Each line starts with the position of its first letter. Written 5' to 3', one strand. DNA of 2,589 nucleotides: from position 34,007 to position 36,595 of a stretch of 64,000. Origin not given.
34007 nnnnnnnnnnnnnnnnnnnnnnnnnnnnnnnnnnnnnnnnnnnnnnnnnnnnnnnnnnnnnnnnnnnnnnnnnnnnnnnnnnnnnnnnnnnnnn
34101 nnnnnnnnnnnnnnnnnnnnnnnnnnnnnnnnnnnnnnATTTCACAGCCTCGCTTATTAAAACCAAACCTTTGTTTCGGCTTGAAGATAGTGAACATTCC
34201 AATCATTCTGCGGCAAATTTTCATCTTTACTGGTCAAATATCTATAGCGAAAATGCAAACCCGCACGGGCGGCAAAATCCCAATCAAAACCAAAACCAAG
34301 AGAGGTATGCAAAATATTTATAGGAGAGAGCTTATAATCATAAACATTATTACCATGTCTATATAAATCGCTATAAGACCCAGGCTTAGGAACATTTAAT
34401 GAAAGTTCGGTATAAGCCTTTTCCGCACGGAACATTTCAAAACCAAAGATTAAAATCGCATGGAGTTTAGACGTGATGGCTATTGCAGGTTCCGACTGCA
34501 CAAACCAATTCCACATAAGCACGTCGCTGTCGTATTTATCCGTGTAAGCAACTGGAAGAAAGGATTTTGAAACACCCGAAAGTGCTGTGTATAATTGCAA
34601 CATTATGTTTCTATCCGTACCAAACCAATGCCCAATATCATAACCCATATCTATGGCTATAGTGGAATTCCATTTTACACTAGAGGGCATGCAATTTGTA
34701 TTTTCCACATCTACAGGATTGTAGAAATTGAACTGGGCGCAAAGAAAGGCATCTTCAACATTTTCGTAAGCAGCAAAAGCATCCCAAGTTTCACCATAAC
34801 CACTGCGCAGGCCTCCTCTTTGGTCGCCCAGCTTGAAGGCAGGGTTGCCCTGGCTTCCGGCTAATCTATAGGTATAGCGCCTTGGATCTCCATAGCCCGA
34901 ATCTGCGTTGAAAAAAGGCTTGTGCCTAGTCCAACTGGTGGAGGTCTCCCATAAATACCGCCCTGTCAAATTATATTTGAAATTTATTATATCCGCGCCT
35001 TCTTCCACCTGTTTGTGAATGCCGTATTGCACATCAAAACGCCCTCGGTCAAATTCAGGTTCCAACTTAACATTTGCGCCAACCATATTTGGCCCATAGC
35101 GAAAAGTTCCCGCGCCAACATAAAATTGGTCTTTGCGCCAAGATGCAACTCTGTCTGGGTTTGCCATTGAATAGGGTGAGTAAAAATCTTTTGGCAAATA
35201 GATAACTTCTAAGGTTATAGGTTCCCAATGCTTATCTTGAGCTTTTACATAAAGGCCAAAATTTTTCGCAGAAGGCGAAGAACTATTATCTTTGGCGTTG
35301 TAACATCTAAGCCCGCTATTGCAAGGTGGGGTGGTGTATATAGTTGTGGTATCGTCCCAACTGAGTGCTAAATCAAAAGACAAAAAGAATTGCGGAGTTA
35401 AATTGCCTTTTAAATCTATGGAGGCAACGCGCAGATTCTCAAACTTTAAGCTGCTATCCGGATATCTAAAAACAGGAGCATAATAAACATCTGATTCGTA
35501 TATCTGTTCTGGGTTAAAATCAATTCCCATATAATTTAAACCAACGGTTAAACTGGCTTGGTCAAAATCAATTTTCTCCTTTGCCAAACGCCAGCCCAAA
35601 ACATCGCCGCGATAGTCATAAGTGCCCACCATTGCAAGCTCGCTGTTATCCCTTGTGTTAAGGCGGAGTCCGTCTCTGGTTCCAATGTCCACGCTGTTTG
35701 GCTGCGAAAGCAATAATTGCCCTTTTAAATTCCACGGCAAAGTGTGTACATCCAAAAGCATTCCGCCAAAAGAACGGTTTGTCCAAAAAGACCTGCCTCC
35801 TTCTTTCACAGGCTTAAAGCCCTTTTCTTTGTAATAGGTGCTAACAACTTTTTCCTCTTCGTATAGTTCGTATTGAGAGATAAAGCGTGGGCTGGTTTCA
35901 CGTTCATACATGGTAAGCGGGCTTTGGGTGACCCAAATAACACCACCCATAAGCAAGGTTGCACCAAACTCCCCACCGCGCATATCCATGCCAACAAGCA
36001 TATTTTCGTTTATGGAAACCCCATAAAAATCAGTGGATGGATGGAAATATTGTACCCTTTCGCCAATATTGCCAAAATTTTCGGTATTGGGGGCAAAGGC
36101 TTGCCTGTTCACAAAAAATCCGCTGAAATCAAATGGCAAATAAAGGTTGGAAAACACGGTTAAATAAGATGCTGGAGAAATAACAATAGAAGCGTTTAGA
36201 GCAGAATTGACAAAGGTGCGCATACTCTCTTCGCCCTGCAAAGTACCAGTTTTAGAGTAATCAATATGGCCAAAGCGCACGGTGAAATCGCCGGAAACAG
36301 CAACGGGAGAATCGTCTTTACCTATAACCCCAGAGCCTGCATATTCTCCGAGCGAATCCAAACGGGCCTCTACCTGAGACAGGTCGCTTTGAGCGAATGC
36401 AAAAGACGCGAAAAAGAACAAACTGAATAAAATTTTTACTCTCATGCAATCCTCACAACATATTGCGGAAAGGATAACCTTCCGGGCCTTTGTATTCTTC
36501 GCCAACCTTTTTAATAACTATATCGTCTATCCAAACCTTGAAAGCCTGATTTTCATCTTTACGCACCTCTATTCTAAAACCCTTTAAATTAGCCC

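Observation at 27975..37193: Six-gene operon built around three paralogous giant OMP-like proteins of no family I can name, with CBM-like, Cys-rich lipoprotein and dead-GH18 partners, directly downstream of the cellulases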

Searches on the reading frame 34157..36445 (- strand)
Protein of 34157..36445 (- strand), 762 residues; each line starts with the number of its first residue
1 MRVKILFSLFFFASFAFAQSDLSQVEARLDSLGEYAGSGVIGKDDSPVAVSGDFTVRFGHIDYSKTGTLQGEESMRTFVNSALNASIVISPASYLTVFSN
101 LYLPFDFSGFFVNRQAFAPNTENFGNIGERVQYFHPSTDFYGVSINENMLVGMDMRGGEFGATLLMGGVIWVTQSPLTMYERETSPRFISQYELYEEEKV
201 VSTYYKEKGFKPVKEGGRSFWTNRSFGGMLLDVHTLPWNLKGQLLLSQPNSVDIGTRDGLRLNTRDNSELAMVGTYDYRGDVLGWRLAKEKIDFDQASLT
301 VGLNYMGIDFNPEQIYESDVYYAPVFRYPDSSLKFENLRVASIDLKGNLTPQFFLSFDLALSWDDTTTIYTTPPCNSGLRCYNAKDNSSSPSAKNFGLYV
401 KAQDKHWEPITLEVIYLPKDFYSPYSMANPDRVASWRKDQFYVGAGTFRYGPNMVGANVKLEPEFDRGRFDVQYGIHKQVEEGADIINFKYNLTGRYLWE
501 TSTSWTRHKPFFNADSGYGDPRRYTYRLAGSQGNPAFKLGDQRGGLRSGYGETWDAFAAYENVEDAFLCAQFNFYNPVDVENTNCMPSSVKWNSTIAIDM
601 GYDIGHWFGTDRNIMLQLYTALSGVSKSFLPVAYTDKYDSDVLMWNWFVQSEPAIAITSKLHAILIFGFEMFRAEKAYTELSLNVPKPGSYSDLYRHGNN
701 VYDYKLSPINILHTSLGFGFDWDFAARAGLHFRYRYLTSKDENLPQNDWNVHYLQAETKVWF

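Call 4: search_protein_families(library=pfam, proteins=[window:34157-36445:-], max_evalue=0.1)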
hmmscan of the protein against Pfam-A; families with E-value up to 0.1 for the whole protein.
window:34157-36445:- (762 aa): 0 families

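Call 5: search_protein_families(library=ncbifam, proteins=[window:34157-36445:-], max_evalue=0.1)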
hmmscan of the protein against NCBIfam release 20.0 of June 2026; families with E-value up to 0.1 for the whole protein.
window:34157-36445:- (762 aa): 0 families

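Call 10: find_homologous_proteins(query=window:34157-36445:-)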
Query window:34157-36445:- (762 aa): 426 proteins with E <= 0.001 among 8000 candidates; the best 120 are listed.
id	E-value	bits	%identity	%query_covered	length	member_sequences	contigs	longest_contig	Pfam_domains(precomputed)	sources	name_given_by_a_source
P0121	0.0e+0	1790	100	100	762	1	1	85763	-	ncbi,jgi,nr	ncbi:MAG: hypothetical protein LBC64_09500 [Fibromonadaceae bacterium]|jgi:hypothetical protein|nr:h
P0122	0.0e+0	1463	82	100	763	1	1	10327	-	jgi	jgi:hypothetical protein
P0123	0.0e+0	1435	80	100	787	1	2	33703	-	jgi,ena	-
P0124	0.0e+0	1428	80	100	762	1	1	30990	-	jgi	jgi:hypothetical protein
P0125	0.0e+0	1427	85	93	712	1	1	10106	-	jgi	-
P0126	0.0e+0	1424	79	100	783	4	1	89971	-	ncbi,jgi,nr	ncbi:MAG: hypothetical protein LBC75_09250 [Fibromonadaceae bacterium]|jgi:hypothetical protein|nr:h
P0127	0.0e+0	1420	79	100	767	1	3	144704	-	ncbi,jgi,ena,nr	ncbi:MAG: hypothetical protein FWF67_08600 [Fibromonadales bacterium]|nr:hypothetical protein [Fibro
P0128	0.0e+0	1405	78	100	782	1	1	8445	-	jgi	-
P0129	0.0e+0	1405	79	100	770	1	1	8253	-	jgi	-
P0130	0.0e+0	1404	79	100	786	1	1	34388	-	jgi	-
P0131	0.0e+0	1396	78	100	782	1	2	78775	-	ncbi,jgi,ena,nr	ncbi:MAG: hypothetical protein FWF63_01940 [Fibromonadales bacterium]|nr:hypothetical protein [Fibro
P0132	0.0e+0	1395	78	100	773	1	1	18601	-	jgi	-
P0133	0.0e+0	1390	78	100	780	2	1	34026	-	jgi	-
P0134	0.0e+0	1390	78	100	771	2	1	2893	-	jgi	-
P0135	0.0e+0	1389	78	100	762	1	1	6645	-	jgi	jgi:hypothetical protein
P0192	1.7e-293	994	60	100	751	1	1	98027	-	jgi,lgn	jgi:hypothetical protein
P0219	2.6e-258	877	53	99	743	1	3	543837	-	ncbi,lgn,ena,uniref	ncbi:hypothetical protein [Fibrobacter sp.]|uniref:hypothetical protein n=1 Tax=Fibrobacter sp. TaxI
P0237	6.8e-232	790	50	99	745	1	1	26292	-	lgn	-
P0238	1.0e-227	776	49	100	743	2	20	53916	-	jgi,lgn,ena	-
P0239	2.2e-227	775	49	100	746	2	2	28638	-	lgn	-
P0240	1.5e-226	772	48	100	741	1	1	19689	-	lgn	-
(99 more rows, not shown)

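Call 13: find_encoding_contigs(protein=P0219, flank=10000, max_places=4)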
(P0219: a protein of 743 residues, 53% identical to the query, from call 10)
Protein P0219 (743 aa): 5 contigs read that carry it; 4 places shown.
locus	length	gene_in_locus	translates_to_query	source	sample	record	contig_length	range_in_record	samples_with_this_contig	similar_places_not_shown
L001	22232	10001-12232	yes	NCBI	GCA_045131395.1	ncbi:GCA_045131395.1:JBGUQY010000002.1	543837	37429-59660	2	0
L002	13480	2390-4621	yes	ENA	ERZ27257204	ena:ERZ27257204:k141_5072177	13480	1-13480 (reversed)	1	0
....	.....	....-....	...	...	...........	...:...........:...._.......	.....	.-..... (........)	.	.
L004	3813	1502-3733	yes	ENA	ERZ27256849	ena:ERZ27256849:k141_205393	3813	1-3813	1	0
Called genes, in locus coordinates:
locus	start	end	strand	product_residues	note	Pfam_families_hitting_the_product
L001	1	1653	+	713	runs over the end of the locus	PF13585:CHU_C (weak)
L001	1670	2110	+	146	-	-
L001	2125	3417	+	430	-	PF01743:PolyA_pol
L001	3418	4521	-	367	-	PF13506:Glyco_transf_21, PF00535:Glycos_transf_2, PF13641:Glyco_tranf_2_3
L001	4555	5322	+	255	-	PF25084:LbH_EIF2B (faint), PF25087:GMPPB_C (weak), PF00132:Hexapep (weak), PF13720:Acetyltransf_11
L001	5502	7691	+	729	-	PF00150:Cellulase, PF17892:Cadherin_5 (faint), PF17963:Big_9 (weak)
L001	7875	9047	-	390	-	PF00150:Cellulase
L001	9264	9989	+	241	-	PF21582:CBM30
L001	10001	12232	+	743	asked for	-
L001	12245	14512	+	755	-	-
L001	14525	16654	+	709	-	-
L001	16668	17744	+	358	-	-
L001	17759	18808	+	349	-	PF00704:Glyco_hydro_18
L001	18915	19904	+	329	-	-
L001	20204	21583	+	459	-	PF01270:Glyco_hydro_8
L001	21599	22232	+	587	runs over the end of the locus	PF00150:Cellulase, PF03422:CBM_6 (weak)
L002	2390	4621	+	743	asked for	-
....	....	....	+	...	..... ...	-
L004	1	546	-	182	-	?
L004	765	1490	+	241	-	PF21582:CBM30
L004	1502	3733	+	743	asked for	-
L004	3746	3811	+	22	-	?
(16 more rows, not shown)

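Call 25: search_solved_structures(query=A2, max_evalue=10)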
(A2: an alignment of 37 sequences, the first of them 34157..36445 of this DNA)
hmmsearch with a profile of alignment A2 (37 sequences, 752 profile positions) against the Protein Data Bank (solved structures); distinct sequences matched with E-value up to 10: 0.

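Call 27: find_encoding_contigs(protein=P0121, flank=10000, max_places=2)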
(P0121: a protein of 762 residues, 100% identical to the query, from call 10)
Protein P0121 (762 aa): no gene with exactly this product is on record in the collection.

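Call 41: predict_structure(alignment_id=A2)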
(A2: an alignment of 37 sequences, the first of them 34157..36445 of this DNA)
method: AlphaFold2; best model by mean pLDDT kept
length: 762 residues; sequences in the alignment: 37
mean_pLDDT: 65.7   pTM: 0.71
mean pLDDT of the five models: 65.7, 62.1, 60.7, 59.8, 53.6
residues with pLDDT >= 90: 33; 70-90: 368; 50-70: 157; < 50: 204
segments of 3 or more residues with pLDDT < 50: 1-45, 111-145, 178-185, 211-226, 251-277, 424-437, 500-519, 534-553, 686-699
pLDDT, mean of each block of 10 residues (from residue 1): 38 32 33 32 57 83 69 68 81 80 65 40 31 26 48 81 78 54 52 55 56 43 57 86 78 33 28 43 86 88 85 61 53 72 88 88 81 61 74 85 81 85 45 42 63 83 80 88 79 63 36 39 64 45 31 63 80 57 70 88 80 82 87 60 88 83 89 85 52 45 81 91 81 89 83 86 79
secondary structure, 60 per line:
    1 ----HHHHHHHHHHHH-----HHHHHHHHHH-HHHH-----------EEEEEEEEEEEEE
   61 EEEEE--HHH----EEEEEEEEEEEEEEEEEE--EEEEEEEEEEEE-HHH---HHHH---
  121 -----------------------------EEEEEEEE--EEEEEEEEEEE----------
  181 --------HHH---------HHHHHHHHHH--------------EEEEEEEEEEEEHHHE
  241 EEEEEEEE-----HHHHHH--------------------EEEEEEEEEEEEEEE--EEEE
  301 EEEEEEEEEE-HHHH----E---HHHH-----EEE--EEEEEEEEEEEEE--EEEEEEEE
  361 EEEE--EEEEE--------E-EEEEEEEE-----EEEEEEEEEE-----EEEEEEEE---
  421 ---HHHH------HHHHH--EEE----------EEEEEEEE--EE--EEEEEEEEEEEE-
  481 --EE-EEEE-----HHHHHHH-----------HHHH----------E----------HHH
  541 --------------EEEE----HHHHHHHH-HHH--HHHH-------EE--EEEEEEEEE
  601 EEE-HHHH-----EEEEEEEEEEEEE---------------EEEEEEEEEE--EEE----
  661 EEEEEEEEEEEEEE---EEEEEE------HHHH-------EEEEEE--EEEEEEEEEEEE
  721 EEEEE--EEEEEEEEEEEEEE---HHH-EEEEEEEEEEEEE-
elements in order (helices of 4 or more, strands of 3 or more residues): H5-16 H22-31 H33-36 E48-65 E75-92 E95-106 H114-117 E150-157 E160-170 H201-210 E225-236 E240-248 H254-259 E280-294 E297-310 H312-315 H324-327 E333-335 E338-350 E353-364 E367-371 E382-389 E395-404 E410-417 H424-427 H434-438 E441-443 E454-461 E468-479 E486-489 H495-501 H513-516 E555-558 H563-570 H577-580 E592-603 H605-608 E614-626 E642-651 E654-656 E661-674 E678-683 H690-693 E701-706 E709-725 E728-741 E749-761

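Call 46: fold_search(model_id=the predicted structure, library=pdb)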
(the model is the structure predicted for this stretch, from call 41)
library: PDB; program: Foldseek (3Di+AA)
matches with E <= 10: 862; with E <= 0.001: 367
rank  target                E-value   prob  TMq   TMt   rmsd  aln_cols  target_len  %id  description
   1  5fr8_A                1.3e-09  1.00  0.32  0.34  15.7       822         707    9  Crystal structure of the siderophore receptor PirA from Acinetobacter baumannii (released 2016-05-11)
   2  8rqp                  3.4e-08  1.00  0.27  0.39  13.3       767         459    8  In meso structure of the alginate exporter, AlgE, from Pseudomonas aeruginosa in 7.10 monoacylglycerol (released 2024-04-03)
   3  4rdr                  4.9e-08  1.00  0.33  0.35  18.1       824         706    8  Structure of the bacterial Zn-transporter ZnuD from Neisseria meningitidis (locked conformation bound to zinc and cadmiu (released 2015-08-19)
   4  4rvw                  6.7e-08  1.00  0.27  0.31  14.4       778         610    8  Structure of the bacterial Zn-transporter ZnuD from Neisseria meningitidis (soaked with 20 micromolar Zinc) (released 2015-08-19)
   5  4rdt_A                7.0e-08  1.00  0.27  0.31  23.1       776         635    8  Structure of the bacterial Zn-transporter ZnuD from Neisseria meningitidis (flexible conformation bound to a zinc ion) (released 2015-08-19)
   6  5ldt_A                9.1e-08  1.00  0.26  0.42  13.1       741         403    8  Crystal Structures of MOMP from Campylobacter jejuni (released 2016-10-26)
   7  9fw9_D                9.6e-08  1.00  0.27  0.30  17.3       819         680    7  Cryo-EM structure of the type 1 pilus assembly platform as part of the FimA-bound chaperone-usher pilus complex (FimDH (released 2025-06-04)
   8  4rdt_B                1.1e-07  1.00  0.28  0.32  16.8       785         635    8  Structure of the bacterial Zn-transporter ZnuD from Neisseria meningitidis (flexible conformation bound to a zinc ion) (released 2015-08-19)
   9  4aip_A                1.1e-07  1.00  0.32  0.36  15.2       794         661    8  The FrpB iron transporter from Neisseria meningitidis (F3-3 variant) (released 2013-01-23)
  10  4xnl                  1.2e-07  1.00  0.25  0.38  13.7       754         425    8  X-ray structure of AlgE2 (released 2015-06-03)
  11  4aip_B                1.2e-07  1.00  0.31  0.35  15.2       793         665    8  The FrpB iron transporter from Neisseria meningitidis (F3-3 variant) (released 2013-01-23)
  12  4xnk                  1.8e-07  1.00  0.25  0.40  13.9       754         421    8  X-ray structure of AlgE1 (released 2015-06-03)
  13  8agd_A                2.3e-07  0.97  0.15  0.11  29.1      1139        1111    9  Full SDBC and SOD assembly (released 2023-04-12)
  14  4afk                  3.0e-07  1.00  0.27  0.40  13.3       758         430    7  In meso structure of alginate transporter, AlgE, from Pseudomonas aeruginosa, PAO1 (released 2013-02-06)
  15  4aip_C                3.5e-07  1.00  0.32  0.36  15.1       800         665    8  The FrpB iron transporter from Neisseria meningitidis (F3-3 variant) (released 2013-01-23)
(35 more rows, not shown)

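Call 48: find_related_loci(query=A2, collection=genome_contigs, flank=10000)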
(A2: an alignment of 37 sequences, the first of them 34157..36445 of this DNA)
Query A2 (762 aa) in genome_contigs; peptide patterns used: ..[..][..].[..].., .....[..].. (x = any residue, [..] = any of these).
289 stretches matched a pattern; 121 encode a relative of the query (tblastn E <= 1e-3); the best 80 are kept; 80 distinct loci.
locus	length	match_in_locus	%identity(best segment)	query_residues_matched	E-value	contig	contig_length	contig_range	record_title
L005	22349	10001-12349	79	1-762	0e+0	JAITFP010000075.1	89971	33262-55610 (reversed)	MAG: Candidatus Fibrimonadaceae bacterium isolate Nx346_bin46 k119_865504, whole genome shotgun sequence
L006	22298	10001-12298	78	1-762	0e+0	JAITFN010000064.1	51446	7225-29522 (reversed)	MAG: Candidatus Fibrimonadaceae bacterium isolate Nx346_bin40 k119_869529, whole genome shotgun sequence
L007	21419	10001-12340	78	1-762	0e+0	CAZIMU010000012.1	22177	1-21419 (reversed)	MAG TPA_asm: uncultured Fibrobacteraceae bacterium isolate SRP098377_co1_7 genome assembly, contig: NODE_209_length_2217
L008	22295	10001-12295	76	6-762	0e+0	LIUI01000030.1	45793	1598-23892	MAG: Fibrobacteria bacterium GUT307 contig_13752, whole genome shotgun sequence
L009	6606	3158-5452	75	1-762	0e+0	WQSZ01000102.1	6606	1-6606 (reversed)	MAG: Candidatus Fibrimonadales bacterium isolate Co191P3bin40 JGI24695J34938_10007126, whole genome shotgun sequence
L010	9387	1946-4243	74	1-762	0e+0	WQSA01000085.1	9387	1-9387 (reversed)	MAG: Candidatus Fibrimonadales bacterium isolate Co191P1bin69 JGI24694J35173_10004786, whole genome shotgun sequence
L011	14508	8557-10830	73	1-762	0e+0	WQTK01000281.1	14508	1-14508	MAG: Candidatus Fibrimonadales bacterium isolate Co191P4bin13 JGI24696J40584_12961379, whole genome shotgun sequence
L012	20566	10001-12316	69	6-762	0e+0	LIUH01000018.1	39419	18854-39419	MAG: Fibrobacteria bacterium GUT31 contig_12446, whole genome shotgun sequence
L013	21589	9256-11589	68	1-762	0e+0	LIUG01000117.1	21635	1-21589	MAG: Candidatus Fibrimonas termitidis isolate GUT221 contig_29102, whole genome shotgun sequence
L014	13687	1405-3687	70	22-762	0e+0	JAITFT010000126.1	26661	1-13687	MAG: Candidatus Fibrimonadaceae bacterium isolate Pal332_bin17 k119_382554, whole genome shotgun sequence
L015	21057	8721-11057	68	1-762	0e+0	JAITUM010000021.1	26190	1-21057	MAG: Candidatus Fibrimonadaceae bacterium isolate Spi319_bin2 k119_627226, whole genome shotgun sequence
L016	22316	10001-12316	66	4-762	0e+0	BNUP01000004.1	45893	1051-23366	Fibrobacterales bacterium MS499-38 DNA, sequence004, whole genome shotgun sequence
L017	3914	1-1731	74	195-762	0e+0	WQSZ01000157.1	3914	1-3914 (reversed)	MAG: Candidatus Fibrimonadales bacterium isolate Co191P3bin40 JGI24695J34938_10015476, whole genome shotgun sequence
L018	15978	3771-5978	57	8-762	0e+0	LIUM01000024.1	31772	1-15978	MAG: Fibrobacteria bacterium AD312 contig_266142, whole genome shotgun sequence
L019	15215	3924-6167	56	1-762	0e+0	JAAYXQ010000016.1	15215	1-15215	MAG: Fibrobacter sp. isolate AS06rmzACSIP_176 35703_AS06, whole genome shotgun sequence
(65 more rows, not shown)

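Call 51: search_protein_families(library=pfam, alignment_id=A2, max_evalue=0.05)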
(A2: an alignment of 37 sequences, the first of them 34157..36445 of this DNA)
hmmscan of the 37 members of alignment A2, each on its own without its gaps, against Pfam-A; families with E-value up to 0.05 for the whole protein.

A. member 1, window:34157-36445:- (762 aa): 0 families

B. families by the number of members that match (of 37 scanned): 3 families
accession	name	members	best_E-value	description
PF11195.14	Tad2-like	2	0.031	Thoeris anti-defense 2-like domain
PF20079.4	DUF6474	1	0.04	Family of unknown function (DUF6474)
PF12099.14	DUF3575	1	0.049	Protein of unknown function (DUF3575)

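Call 62: list_cluster_members(proteins=[P0238, P0239, P0240, P0237, P0119, P0120, P0102, P0347, P0350, P0357])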
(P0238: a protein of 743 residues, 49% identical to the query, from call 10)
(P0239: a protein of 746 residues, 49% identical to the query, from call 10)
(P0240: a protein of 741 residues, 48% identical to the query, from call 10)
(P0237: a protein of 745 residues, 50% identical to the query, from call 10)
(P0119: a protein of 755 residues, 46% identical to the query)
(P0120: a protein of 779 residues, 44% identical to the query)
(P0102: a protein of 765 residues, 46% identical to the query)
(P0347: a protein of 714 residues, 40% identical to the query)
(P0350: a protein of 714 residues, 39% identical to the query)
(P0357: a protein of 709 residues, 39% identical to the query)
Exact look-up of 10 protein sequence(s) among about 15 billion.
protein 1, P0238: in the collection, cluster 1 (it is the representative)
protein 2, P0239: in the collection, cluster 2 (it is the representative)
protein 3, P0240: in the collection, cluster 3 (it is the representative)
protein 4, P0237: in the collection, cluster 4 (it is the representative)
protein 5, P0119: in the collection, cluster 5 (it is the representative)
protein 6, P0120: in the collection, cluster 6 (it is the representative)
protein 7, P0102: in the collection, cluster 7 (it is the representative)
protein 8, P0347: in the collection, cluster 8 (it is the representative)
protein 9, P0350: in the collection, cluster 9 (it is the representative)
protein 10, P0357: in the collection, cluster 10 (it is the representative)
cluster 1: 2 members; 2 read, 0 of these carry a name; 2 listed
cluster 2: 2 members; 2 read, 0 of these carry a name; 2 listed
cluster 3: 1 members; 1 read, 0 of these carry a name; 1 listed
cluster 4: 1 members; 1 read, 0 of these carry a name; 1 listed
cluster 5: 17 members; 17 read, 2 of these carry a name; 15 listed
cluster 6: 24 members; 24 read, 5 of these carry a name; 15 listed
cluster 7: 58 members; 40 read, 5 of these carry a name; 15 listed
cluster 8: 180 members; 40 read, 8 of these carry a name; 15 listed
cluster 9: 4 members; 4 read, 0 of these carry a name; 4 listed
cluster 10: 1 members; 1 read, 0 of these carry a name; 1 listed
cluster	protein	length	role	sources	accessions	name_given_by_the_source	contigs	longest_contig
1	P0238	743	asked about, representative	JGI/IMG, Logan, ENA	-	-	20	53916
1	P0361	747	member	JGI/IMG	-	-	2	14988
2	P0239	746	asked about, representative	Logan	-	-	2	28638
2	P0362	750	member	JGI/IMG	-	-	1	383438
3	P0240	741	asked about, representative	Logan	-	-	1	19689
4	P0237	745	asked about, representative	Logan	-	-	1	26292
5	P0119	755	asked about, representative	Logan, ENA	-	-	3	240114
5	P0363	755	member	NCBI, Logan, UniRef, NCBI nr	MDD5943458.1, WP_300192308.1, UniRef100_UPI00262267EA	hypothetical protein [Fibrobacter sp.] | hypothetical protein n=1 Tax=Fibrobacter sp. TaxID=35828 RepID=UPI00262267EA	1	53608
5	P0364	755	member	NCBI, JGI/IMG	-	hypothetical protein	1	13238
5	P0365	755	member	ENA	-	-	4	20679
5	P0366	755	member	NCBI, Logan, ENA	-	-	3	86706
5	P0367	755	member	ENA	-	-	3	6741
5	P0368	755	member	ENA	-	-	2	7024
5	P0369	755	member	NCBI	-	-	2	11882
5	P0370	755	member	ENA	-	-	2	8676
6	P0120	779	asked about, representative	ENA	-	-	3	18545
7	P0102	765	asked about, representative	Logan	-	-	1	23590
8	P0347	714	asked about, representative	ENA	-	-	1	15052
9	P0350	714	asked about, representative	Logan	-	-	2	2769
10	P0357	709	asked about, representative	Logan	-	-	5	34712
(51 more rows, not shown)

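Call 63: search_protein_representatives(alignment_id=A2)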
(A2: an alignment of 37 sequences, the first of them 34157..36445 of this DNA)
Query: 37 sequences, 752 profile positions. Proteins with E-value up to 0.001 (for the whole library): 119; up to 1e-10: 78; up to 1e-30: 49. The best 119 are listed.
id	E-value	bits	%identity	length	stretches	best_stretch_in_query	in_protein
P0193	0.0e+00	1296.1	-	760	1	1-752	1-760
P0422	1.1e-274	929.5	-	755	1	6-752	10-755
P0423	2.5e-231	786.3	-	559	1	171-752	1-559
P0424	6.0e-133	461.0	-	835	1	31-752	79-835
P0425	5.7e-111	388.3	-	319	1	276-584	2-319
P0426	6.5e-103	361.7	-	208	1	542-752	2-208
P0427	9.1e-102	357.9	-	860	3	388-740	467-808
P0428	2.1e-101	356.7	-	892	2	1-736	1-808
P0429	4.5e-90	319.2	-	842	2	336-752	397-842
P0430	1.9e-88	313.8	-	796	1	49-751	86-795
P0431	2.8e-86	306.6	-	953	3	8-376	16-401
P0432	2.3e-85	303.6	-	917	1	8-735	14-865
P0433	5.5e-84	299.1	-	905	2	336-752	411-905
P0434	1.8e-83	297.3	-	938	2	314-741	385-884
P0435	6.1e-81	289.0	-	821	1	13-752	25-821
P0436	3.4e-80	286.5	-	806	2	335-752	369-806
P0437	7.2e-76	272.2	-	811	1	7-752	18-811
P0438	9.4e-73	261.9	-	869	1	85-752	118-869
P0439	1.9e-72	260.9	-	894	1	21-736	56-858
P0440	8.9e-69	248.8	-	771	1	30-752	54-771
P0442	3.2e-63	230.4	-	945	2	336-752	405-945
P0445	8.1e-60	219.2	-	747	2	453-752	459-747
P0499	5.7e-10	54.3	-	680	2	634-752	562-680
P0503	1.2e-08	49.9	-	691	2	604-752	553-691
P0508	4.0e-07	44.9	-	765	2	691-752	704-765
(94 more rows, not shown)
